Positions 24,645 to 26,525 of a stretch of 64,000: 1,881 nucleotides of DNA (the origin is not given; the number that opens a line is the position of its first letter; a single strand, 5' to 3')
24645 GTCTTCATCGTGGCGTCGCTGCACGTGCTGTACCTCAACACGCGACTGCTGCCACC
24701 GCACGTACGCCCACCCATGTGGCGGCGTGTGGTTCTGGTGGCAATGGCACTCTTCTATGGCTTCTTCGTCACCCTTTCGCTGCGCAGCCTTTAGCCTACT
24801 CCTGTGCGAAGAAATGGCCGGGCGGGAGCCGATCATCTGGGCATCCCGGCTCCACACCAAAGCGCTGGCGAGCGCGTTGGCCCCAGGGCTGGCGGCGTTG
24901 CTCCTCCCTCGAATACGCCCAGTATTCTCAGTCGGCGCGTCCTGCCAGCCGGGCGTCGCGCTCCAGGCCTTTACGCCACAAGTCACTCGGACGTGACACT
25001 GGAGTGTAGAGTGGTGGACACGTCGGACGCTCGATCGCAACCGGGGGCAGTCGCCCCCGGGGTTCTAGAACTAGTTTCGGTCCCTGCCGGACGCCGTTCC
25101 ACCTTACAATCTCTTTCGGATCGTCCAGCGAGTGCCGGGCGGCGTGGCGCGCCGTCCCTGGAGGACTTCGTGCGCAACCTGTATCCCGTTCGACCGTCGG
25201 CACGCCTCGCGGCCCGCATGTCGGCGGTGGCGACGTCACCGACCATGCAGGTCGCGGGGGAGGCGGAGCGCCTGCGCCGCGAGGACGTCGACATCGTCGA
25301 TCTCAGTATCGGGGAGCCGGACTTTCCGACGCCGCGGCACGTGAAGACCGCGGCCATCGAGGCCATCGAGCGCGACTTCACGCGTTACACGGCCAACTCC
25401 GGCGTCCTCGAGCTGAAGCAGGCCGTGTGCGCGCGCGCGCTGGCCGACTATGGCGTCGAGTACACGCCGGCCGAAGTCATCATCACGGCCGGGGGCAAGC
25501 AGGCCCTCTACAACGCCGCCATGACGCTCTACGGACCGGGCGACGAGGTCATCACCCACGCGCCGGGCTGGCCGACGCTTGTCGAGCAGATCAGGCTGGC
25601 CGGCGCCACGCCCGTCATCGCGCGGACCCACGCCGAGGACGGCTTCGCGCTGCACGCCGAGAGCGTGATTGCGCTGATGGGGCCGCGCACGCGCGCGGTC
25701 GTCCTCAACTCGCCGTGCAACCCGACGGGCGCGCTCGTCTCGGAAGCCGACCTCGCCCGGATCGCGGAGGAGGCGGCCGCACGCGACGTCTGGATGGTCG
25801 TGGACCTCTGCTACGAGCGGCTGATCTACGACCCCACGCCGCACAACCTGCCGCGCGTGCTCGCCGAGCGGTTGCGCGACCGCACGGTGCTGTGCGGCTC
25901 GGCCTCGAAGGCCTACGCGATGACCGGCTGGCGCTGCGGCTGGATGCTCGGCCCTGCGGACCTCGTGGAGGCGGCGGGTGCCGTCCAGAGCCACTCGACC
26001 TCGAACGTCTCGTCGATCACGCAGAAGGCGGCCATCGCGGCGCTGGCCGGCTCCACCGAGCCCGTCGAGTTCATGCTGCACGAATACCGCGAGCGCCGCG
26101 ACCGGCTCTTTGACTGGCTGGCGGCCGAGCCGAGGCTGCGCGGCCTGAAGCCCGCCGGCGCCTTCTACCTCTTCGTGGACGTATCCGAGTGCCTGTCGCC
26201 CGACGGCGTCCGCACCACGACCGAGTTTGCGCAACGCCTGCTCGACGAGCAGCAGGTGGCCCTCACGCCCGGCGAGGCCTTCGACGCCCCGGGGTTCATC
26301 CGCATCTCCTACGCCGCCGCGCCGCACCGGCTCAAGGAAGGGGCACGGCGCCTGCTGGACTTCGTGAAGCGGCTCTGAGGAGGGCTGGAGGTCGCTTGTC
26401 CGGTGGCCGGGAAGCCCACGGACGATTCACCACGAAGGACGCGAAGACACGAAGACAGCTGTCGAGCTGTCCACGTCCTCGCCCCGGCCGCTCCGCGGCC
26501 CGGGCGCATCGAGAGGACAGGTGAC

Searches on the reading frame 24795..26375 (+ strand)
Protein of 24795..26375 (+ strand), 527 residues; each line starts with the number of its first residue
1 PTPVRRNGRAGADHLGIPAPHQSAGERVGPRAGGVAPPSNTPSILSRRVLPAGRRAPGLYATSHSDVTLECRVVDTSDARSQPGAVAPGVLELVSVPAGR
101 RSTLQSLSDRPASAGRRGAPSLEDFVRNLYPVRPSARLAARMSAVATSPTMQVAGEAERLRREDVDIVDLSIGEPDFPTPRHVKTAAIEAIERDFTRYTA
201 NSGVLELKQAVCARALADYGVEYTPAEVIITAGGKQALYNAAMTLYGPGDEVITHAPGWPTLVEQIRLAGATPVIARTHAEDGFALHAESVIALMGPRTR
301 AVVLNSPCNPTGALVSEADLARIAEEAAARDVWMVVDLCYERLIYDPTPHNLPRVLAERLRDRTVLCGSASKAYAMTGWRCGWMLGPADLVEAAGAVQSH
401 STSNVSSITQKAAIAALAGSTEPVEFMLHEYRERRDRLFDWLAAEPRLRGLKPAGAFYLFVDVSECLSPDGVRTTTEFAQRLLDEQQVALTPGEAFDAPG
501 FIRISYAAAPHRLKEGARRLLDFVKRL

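Call 41: search_protein_families(library=pfam, proteins=[window:24795-26375:+], max_evalue=0.0001)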
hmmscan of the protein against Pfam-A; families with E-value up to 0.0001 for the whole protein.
window:24795-26375:+ (527 aa): 3 families
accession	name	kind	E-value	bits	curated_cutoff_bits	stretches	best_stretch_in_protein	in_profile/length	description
PF00155.27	Aminotran_1_2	-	3.6e-66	224.2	19.7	1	166-514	2-355/361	Aminotransferase class I and II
PF01041.23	DegT_DnrJ_EryC1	-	3.2e-05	23.8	19.8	1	228-338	42-146/360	DegT/DnrJ/EryC1/StrS aminotransferase family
PF01053.26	Cys_Met_Meta_PP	-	9.6e-05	21.5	27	0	226-339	68-175/381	Cys/Met metabolism PLP-dependent enzyme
